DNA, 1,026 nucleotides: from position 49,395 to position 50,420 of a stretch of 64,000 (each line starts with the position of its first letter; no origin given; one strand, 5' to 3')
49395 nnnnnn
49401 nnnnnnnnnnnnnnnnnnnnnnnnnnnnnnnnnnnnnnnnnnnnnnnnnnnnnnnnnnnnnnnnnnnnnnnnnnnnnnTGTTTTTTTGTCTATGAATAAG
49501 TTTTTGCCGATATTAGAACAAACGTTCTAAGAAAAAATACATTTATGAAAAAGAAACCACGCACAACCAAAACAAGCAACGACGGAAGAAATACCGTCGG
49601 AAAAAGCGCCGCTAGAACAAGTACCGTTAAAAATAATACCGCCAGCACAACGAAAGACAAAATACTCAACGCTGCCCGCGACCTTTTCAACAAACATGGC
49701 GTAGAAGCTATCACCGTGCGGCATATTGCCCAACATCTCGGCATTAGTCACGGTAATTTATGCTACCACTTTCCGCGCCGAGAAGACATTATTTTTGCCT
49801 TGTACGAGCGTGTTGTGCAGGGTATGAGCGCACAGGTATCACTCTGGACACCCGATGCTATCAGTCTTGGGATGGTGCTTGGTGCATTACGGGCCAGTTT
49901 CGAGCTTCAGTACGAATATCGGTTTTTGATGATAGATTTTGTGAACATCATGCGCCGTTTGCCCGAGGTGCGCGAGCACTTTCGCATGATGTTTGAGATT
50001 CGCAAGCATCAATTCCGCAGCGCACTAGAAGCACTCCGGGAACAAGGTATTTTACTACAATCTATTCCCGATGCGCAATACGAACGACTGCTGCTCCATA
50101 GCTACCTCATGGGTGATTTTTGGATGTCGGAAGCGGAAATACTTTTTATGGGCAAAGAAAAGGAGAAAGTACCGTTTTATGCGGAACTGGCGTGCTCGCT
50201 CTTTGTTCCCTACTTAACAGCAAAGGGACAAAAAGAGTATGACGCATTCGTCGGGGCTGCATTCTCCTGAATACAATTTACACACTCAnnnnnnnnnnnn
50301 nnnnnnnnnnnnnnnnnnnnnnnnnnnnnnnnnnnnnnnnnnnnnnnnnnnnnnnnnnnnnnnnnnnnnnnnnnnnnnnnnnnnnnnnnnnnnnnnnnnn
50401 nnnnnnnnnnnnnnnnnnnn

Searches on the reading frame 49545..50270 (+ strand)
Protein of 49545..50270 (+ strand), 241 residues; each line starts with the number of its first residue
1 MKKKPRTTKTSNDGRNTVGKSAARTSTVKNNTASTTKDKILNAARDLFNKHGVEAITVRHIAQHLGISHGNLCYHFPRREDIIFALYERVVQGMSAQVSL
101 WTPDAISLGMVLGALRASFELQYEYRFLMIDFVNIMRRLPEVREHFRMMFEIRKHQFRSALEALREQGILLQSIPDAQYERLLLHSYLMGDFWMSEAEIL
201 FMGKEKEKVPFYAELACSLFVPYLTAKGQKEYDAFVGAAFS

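Call 17: search_protein_families(library=pfam, proteins=[window:49545-50270:+], max_evalue=0.001)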
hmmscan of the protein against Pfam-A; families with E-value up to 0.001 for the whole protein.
window:49545-50270:+ (241 aa): 2 families
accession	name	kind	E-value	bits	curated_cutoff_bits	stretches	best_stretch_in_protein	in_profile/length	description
PF13972.11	TetR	-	8.8e-22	77.9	25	1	93-232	5-144/144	Bacterial transcriptional repressor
PF00440.29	TetR_N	-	5.3e-12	45.8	24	1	40-86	1-47/47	Bacterial regulatory proteins, tetR family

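Call 47: find_homologous_proteins(query=window:49545-50270:+, max_evalue=1e-20)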
Query window:49545-50270:+ (241 aa): 168 proteins with E <= 1e-20 among 677 candidates; the best 120 are listed.
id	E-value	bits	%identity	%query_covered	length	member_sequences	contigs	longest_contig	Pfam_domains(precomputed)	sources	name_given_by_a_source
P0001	5.7e-141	486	90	100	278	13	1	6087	PF13972.12,PF00440.30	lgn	-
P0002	5.0e-107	375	72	93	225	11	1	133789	PF13972.12,PF00440.30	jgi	-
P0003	2.9e-104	366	75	88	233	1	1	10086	PF13972.12,PF00440.30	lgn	-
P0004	4.1e-94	333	70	87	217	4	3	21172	PF13972.12,PF00440.30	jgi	jgi:AcrR family transcriptional regulator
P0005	3.1e-90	320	67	86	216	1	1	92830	PF13972.12,PF00440.30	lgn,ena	-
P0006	7.1e-89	315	67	83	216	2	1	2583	PF13972.12,PF00440.30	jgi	jgi:AcrR family transcriptional regulator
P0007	1.2e-88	315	65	85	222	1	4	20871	PF13972.12,PF00440.30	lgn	-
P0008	5.1e-87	309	65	87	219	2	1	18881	PF13972.12,PF00440.30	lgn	-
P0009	1.4e-85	305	65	83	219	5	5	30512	PF13972.12,PF00440.30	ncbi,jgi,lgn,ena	jgi:AcrR family transcriptional regulator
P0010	4.0e-85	303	65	83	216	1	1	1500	PF13972.12,PF00440.30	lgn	-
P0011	5.0e-85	303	63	85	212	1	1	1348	PF13972.12,PF00440.30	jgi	jgi:AcrR family transcriptional regulator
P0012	6.9e-85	302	59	93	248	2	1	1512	PF13972.12,PF00440.30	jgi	jgi:AcrR family transcriptional regulator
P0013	4.1e-83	297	62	87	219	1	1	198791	PF13972.12,PF00440.30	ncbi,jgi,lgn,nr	ncbi:MAG: TetR/AcrR family transcriptional regulator [Candidatus Kapabacteria bacterium]|jgi:AcrR fa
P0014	4.4e-82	293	64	85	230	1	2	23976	PF13972.12,PF00440.30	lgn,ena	-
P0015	5.7e-82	293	66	83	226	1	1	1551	PF13972.12,PF00440.30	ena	-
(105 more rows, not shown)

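Call 48: find_encoding_contigs(protein=P0001, flank=10000, max_places=2)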
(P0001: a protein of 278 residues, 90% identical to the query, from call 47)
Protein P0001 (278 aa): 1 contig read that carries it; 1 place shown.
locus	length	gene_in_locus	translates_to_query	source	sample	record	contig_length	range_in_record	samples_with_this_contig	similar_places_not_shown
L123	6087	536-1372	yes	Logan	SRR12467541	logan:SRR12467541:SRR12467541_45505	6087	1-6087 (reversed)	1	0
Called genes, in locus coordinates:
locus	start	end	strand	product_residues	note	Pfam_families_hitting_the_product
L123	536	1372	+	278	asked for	PF00440:TetR_N, PF13972:TetR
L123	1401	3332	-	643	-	PF14501:HATPase_c_5 (faint), PF00672:HAMP, PF00512:HisKA, PF02518:HATPase_c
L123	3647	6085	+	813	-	?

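Call 49: find_encoding_contigs(protein=P0002, flank=10000, max_places=2)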
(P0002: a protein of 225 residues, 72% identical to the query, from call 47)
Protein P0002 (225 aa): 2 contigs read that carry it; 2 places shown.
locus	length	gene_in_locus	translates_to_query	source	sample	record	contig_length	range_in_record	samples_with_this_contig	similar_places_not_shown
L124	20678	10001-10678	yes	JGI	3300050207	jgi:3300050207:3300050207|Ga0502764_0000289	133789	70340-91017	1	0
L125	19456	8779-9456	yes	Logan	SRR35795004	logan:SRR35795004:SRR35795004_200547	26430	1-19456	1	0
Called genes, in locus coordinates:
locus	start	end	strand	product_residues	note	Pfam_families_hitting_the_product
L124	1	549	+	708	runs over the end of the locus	PF15902:Sortilin-Vps10 (faint), PF02012:BNR (faint), PF13088:BNR_2 (faint), PF14870:PSII_BNR (faint), PF25852:DUF6242_C (weak), PF18962:Por_Secre_tail (weak)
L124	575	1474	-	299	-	PF25539:Bestrophin_2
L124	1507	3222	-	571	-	PF03485:Arg_tRNA_synt_N, PF00750:tRNA-synt_1d, PF01406:tRNA-synt_1e (faint), PF05746:DALR_1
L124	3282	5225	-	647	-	PF13424:TPR_12 (faint), PF07719:TPR_2 (faint), PF00578:AhpC-TSA, PF08534:Redoxin, PF13098:Thioredoxin_2 (weak), PF13905:Thioredoxin_8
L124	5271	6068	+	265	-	PF12804:NTP_transf_3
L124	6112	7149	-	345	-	PF14054:DUF4249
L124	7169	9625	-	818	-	PF13620:CarboxypepD_reg, PF13715:CarbopepD_reg_2, PF07715:Plug, PF00593:TonB_dep_Rec_b-barrel, PF25183:OMP_b-brl_4 (faint)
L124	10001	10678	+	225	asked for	PF00440:TetR_N, PF13972:TetR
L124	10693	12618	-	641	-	PF00672:HAMP, PF14501:HATPase_c_5 (faint), PF00512:HisKA, PF02518:HATPase_c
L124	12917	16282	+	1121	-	PF00431:CUB, PF14870:PSII_BNR (faint), PF25852:DUF6242_C (weak), PF15902:Sortilin-Vps10 (faint), PF02012:BNR (faint), PF25852:DUF6242_C (weak), PF18962:Por_Secre_tail (faint)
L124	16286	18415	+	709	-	PF00691:OmpA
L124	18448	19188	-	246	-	PF00528:BPD_transp_1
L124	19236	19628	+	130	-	PF00355:Rieske, PF13806:Rieske_2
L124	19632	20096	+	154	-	PF00782:DSPc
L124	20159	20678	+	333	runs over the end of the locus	PF08331:QueG_DUF1730, PF13187:Fer4_9 (faint), PF12838:Fer4_7 (faint), PF13484:Fer4_16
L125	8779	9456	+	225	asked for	PF00440:TetR_N, PF13972:TetR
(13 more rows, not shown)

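Call 50: find_encoding_contigs(protein=P0003, flank=10000, max_places=2)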
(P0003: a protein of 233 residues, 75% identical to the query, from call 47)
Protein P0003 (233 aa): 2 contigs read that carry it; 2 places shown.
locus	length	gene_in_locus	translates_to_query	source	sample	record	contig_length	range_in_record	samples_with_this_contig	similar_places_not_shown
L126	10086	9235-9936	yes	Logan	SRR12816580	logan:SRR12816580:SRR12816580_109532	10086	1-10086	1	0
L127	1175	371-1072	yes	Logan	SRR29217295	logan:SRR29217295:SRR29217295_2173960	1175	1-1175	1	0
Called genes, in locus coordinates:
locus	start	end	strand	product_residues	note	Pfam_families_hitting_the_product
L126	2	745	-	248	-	?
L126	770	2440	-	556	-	PF03485:Arg_tRNA_synt_N, PF00750:tRNA-synt_1d, PF01406:tRNA-synt_1e (faint), PF09334:tRNA-synt_1g (faint), PF05746:DALR_1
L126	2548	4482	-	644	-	PF00085:Thioredoxin (faint), PF00578:AhpC-TSA, PF08534:Redoxin, PF13098:Thioredoxin_2 (weak), PF13905:Thioredoxin_8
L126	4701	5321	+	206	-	PF12804:NTP_transf_3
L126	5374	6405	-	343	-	PF14054:DUF4249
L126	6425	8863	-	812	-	PF13620:CarboxypepD_reg, PF13715:CarbopepD_reg_2, PF07715:Plug, PF00593:TonB_dep_Rec_b-barrel, PF25183:OMP_b-brl_4 (weak)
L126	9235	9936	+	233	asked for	PF00440:TetR_N, PF13972:TetR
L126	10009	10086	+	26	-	?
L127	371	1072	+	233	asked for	PF00440:TetR_N, PF13972:TetR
